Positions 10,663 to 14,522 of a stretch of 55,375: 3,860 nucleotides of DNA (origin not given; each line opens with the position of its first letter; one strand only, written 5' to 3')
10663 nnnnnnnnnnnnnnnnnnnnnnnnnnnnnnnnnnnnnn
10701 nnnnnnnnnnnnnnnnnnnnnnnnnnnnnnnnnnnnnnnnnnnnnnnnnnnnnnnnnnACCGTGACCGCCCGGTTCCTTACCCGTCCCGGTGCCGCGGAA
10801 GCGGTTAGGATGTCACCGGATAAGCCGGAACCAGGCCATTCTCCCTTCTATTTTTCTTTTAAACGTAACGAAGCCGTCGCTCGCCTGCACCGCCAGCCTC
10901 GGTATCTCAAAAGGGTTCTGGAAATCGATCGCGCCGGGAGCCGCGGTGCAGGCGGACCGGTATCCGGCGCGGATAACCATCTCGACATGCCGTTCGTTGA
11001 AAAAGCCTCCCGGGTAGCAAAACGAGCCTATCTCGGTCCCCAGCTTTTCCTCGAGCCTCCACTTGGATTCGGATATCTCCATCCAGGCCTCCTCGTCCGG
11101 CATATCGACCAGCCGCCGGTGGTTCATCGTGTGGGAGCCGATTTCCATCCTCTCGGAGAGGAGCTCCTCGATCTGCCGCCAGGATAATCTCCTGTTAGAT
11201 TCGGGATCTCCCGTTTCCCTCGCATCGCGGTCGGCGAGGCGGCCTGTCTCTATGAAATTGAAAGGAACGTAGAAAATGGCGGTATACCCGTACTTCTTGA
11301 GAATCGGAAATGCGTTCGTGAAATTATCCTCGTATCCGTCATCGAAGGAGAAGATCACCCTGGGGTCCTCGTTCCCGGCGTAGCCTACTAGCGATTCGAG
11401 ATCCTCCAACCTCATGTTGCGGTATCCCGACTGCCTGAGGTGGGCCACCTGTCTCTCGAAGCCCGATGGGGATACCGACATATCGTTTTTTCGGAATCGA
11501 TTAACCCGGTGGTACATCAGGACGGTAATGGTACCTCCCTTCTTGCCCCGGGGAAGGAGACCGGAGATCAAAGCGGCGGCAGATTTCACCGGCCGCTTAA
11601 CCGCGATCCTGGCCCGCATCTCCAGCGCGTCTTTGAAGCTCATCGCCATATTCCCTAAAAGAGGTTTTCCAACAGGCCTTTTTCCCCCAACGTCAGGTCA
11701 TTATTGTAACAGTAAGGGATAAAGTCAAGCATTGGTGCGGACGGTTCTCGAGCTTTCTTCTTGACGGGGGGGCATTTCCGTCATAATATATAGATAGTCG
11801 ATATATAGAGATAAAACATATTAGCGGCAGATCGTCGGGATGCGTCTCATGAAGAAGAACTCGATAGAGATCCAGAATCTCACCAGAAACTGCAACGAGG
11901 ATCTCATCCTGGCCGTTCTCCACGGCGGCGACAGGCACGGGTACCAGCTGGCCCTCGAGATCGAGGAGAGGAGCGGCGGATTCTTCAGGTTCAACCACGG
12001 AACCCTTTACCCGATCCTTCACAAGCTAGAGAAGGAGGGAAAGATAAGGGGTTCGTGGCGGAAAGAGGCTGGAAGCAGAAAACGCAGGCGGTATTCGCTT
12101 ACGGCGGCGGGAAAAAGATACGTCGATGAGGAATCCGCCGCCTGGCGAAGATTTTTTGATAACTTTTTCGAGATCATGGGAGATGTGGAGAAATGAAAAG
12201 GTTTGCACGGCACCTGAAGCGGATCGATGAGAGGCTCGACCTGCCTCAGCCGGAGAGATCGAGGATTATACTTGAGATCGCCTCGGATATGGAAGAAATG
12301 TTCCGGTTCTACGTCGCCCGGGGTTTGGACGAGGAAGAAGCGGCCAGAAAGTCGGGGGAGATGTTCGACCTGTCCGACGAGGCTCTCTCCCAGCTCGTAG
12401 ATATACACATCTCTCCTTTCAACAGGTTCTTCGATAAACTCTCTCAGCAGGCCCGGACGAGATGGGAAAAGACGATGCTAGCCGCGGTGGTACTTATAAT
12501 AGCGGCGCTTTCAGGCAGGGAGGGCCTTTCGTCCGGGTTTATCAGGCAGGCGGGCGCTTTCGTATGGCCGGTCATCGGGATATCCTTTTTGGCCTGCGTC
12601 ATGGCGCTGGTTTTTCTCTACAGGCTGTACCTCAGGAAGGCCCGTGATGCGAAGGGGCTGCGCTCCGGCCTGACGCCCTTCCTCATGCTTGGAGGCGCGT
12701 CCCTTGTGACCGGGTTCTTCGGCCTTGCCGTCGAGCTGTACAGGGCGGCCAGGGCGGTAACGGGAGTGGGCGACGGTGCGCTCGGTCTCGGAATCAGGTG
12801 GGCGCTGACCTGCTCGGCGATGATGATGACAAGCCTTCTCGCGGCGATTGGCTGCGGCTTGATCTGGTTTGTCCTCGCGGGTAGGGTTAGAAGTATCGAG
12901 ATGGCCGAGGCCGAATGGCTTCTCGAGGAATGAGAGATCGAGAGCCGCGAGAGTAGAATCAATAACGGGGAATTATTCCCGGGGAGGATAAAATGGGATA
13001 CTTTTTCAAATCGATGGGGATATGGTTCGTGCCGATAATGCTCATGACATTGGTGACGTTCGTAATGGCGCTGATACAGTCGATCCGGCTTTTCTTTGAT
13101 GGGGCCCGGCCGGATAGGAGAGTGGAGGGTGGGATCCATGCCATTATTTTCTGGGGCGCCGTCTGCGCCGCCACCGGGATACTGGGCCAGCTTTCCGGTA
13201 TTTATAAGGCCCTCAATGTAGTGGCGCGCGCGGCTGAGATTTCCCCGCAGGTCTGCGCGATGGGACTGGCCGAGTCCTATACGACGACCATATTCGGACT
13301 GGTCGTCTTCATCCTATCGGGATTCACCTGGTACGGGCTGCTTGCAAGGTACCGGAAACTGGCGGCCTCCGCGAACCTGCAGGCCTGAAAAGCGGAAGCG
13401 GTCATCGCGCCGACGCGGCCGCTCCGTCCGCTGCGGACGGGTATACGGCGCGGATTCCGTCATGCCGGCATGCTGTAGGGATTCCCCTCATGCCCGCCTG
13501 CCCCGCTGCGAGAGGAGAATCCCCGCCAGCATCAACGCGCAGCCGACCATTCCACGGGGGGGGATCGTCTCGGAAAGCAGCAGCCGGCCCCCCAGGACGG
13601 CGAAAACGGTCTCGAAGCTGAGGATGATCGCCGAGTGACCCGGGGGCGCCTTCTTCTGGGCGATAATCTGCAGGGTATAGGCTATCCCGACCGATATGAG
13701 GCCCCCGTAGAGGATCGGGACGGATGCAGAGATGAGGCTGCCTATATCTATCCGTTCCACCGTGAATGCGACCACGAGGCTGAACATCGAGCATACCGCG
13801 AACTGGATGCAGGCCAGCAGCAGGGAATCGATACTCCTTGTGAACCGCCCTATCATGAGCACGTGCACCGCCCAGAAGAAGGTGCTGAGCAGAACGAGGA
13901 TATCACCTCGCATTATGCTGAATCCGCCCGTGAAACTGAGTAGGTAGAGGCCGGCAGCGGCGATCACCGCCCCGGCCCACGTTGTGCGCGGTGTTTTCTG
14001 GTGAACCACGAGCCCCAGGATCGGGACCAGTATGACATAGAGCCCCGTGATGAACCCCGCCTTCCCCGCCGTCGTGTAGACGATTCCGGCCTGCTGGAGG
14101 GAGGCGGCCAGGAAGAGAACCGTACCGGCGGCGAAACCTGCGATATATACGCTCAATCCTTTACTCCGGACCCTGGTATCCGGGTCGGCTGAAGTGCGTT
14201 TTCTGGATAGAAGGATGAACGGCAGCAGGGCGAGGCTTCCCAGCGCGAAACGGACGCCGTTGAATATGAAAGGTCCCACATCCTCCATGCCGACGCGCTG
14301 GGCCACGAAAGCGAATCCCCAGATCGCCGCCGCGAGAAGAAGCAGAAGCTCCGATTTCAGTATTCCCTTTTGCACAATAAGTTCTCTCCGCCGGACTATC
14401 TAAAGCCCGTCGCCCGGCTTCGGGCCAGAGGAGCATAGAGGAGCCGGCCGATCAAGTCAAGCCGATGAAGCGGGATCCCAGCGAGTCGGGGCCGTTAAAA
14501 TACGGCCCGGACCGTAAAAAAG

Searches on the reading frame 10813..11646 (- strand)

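Call 22: search_protein_families(library=pfam, proteins=[window:10813-11646:-], max_evalue=0.001)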
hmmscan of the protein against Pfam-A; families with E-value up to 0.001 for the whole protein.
window:10813-11646:- (277 aa): 1 family
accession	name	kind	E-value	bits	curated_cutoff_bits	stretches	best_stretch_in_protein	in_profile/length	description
PF01522.26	Polysacc_deac_1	-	3.3e-23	82.4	23.1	1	93-231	5-123/124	Polysaccharide deacetylase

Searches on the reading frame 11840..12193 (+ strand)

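Call 22: search_protein_families(library=pfam, proteins=[window:11840-12193:+], max_evalue=0.001)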
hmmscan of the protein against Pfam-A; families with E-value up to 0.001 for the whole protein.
window:11840-12193:+ (118 aa): 1 family
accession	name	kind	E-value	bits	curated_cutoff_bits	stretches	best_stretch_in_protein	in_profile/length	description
PF03551.20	PadR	-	4e-24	84.9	27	1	23-96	1-74/75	Transcriptional regulator PadR-like family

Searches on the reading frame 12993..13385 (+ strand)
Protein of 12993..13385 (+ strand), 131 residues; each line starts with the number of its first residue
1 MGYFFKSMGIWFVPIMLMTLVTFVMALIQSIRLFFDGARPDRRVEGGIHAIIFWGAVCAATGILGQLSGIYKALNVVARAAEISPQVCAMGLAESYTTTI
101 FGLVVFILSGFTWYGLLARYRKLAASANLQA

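Call 22: search_protein_families(library=pfam, proteins=[window:12993-13385:+], max_evalue=0.001)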
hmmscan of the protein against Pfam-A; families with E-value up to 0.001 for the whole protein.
window:12993-13385:+ (131 aa): 1 family
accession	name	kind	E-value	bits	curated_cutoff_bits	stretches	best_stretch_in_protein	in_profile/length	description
PF01618.21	MotA_ExbB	-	3.1e-07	30.6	22.9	1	41-119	39-117/127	MotA/TolQ/ExbB proton channel family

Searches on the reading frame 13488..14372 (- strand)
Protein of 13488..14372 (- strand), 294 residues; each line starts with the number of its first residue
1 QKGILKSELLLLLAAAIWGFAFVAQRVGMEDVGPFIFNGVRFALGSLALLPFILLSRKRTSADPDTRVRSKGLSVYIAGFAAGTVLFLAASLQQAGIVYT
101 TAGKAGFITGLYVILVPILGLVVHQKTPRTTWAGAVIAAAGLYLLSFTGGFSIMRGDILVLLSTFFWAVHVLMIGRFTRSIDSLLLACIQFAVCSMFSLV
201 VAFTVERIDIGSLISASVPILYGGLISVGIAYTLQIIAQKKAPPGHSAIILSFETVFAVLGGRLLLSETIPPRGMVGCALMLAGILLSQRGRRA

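Call 22: search_protein_families(library=pfam, proteins=[window:13488-14372:-], max_evalue=0.001)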
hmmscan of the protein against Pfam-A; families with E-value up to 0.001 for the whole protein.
window:13488-14372:- (294 aa): 1 family
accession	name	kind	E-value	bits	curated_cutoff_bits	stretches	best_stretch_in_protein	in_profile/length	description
PF00892.27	EamA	-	2.9e-39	134.9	28.2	2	7-146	3-134/135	EamA-like transporter family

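Call 58: search_protein_families(library=ncbifam, proteins=[window:13488-14372:-], max_evalue=0.00001)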
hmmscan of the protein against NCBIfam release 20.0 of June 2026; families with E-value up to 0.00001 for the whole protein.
window:13488-14372:- (294 aa): 1 family
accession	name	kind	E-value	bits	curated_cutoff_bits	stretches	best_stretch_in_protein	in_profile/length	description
NF008432.0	PRK11272.1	equivalog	1.2e-06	28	270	1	13-291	17-288/294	drug/metabolite exporter YedA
